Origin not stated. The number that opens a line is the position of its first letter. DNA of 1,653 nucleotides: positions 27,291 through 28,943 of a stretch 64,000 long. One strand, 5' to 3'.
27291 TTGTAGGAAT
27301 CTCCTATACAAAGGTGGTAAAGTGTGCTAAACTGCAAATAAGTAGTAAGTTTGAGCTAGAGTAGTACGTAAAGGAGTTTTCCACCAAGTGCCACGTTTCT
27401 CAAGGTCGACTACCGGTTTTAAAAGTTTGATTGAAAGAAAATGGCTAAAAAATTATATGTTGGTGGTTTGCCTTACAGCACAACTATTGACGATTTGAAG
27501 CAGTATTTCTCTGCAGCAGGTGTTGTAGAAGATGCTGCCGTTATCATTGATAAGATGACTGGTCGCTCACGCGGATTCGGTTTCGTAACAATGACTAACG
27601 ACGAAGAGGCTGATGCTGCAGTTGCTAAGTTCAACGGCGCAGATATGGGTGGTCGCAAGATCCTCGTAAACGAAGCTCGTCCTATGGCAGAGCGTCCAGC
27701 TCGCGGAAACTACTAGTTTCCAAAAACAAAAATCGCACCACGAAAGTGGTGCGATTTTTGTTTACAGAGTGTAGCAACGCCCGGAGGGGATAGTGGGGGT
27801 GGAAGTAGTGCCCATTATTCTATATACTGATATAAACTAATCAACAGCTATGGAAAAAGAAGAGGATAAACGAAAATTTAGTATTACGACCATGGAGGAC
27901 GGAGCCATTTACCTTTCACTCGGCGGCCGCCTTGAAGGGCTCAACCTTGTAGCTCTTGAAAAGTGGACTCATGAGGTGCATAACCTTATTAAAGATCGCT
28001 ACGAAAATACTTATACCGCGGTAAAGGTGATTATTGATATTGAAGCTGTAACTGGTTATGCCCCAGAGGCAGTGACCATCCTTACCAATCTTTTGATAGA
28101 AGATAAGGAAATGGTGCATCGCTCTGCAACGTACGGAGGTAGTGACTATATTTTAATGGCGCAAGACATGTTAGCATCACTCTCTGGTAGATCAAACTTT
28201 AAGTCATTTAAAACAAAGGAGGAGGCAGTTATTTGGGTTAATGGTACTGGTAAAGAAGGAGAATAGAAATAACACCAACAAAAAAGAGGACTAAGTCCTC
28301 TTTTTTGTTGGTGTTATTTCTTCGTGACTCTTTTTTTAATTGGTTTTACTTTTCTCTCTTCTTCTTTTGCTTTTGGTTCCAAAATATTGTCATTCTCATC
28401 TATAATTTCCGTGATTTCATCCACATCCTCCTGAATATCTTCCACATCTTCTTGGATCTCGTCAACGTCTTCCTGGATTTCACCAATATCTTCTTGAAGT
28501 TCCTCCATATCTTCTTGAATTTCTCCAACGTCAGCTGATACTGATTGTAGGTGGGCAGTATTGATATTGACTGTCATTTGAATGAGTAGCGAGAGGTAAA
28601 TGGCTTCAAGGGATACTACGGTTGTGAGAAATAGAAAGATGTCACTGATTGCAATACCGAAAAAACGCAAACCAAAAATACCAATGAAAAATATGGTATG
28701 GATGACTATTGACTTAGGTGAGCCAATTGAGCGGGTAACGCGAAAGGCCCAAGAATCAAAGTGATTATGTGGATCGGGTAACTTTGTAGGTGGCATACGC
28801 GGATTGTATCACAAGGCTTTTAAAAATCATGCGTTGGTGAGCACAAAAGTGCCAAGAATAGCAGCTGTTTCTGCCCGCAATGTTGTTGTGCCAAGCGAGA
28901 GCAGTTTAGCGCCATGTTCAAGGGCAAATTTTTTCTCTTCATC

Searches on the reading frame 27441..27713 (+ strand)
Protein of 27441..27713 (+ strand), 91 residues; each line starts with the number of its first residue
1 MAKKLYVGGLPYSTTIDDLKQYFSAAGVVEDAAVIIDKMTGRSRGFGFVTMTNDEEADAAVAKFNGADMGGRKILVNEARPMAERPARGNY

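Call 3: search_protein_families(library=pfam, proteins=[window:27441-27713:+], max_evalue=0.01)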
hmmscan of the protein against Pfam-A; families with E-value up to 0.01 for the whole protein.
window:27441-27713:+ (91 aa): 1 family
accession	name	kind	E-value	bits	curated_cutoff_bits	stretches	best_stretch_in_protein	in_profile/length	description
PF00076.28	RRM_1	-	5.4e-22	77.9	20.7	1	5-74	1-69/70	RNA recognition motif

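Call 4: search_protein_families(library=ncbifam, proteins=[window:27441-27713:+], max_evalue=0.01)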
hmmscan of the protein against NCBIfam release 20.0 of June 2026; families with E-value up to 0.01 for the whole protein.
window:27441-27713:+ (91 aa): 8 families
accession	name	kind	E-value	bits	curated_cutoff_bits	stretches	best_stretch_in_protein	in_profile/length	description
NF058537.1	Rbp_regulator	equivalog_domain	5.5e-27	93.9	100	1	5-81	2-78/79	RNA-binding regulator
TIGR01622.1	SF-CC1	subfamily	5.2e-20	71.9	231.65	1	3-81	220-298/500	splicing factor, CC1-like family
TIGR01661.1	ELAV_HUD_SF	subfamily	2.1e-13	50.6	279.1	1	5-84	6-85/351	ELAV/HuD family splicing factor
TIGR01628.1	PABP-1234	subfamily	9e-13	48.2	497.1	1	4-85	287-367/595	polyadenylate binding protein, human types 1, 2, 3, 4 family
TIGR01642.1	U2AF_lg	subfamily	7.6e-12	44.5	310.3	1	3-80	297-374/510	U2 snRNP auxilliary factor, large subunit, splicing factor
TIGR01659.1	sex-lethal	subfamily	6.4e-08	32.6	486.2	1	4-66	195-257/346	sex-lethal family splicing factor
TIGR01645.1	half-pint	subfamily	2.4e-06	26.6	443.95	1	7-79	110-181/607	poly-U binding splicing factor, half-pint family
TIGR01648.1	hnRNP-R-Q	subfamily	7.8e-06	25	317.85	1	4-69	60-124/577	hnRNP-R, Q splicing factor family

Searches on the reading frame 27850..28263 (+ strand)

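Call 31: search_protein_families(library=pfam, proteins=[window:27850-28263:+], max_evalue=5)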
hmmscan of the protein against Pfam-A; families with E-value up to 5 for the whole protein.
window:27850-28263:+ (138 aa): 1 family
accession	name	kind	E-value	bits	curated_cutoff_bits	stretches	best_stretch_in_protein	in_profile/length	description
PF18865.6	AbiJ_NTD5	-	0.078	13.4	26.7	1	82-116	37-71/93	AbiJ N-terminal domain 5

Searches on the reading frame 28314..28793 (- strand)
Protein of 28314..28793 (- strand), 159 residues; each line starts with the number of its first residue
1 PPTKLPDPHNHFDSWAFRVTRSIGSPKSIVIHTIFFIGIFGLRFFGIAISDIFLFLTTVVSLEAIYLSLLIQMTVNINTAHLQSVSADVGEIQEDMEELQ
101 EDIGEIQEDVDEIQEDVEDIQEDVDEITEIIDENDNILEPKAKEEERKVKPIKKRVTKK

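Call 31: search_protein_families(library=pfam, proteins=[window:28314-28793:-], max_evalue=5)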
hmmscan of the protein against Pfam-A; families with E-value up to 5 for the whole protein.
window:28314-28793:- (159 aa): 61 families (the best 25 are shown)
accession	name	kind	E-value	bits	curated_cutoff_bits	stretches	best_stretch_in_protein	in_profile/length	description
PF07889.17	DUF1664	-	2.8e-07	31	34.6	1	36-136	15-115/124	Protein of unknown function (DUF1664)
PF06103.16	DUF948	-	0.00014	22.4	37.2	1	67-131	13-77/89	Bacterial protein of unknown function (DUF948)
PF06009.19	Laminin_II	-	0.00022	21.7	33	1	83-155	6-81/138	Laminin Domain II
PF04728.18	LPP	-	0.00045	20.9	29.1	1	88-116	8-36/53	Lipoprotein leucine-zipper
PF05531.17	NPV_P10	-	0.00071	20.5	29.8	1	82-133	13-67/75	Nucleopolyhedrovirus P10 protein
PF19111.5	DUF5798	-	0.00091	19.8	27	1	82-132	10-60/89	Family of unknown function (DUF5798)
PF23203.1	KIF21A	-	0.0016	18.7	28.5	1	83-136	58-111/161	KIF21A-like domain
PF06210.16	DUF1003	-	0.0017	19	27.4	1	24-120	2-99/103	Protein of unknown function (DUF1003)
PF04136.21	COG3_N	-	0.0025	18.2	27.9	1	74-137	5-68/147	Conserved oligomeric Golgi complex subunit 3, N-terminal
PF06160.17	EzrA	-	0.0025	16.6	39.6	1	75-142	89-156/557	Septation ring formation regulator, EzrA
PF04124.18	Dor1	-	0.0035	16.7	23.3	1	78-139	44-105/339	Dor1-like family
PF16043.11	DUF4795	-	0.004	17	34.8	1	78-128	5-55/208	Domain of unknown function (DUF4795)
PF04100.18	Vps53_N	-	0.005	16.4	26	1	77-134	38-96/372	Vps53, N-terminal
PF00015.26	MCPsignal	-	0.0054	17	34.6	1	71-133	98-160/172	Methyl-accepting chemotaxis protein (MCP) signalling domain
PF12795.12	MscS_porin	-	0.0066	16.5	34.4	1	87-145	85-143/238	Mechanosensitive ion channel porin domain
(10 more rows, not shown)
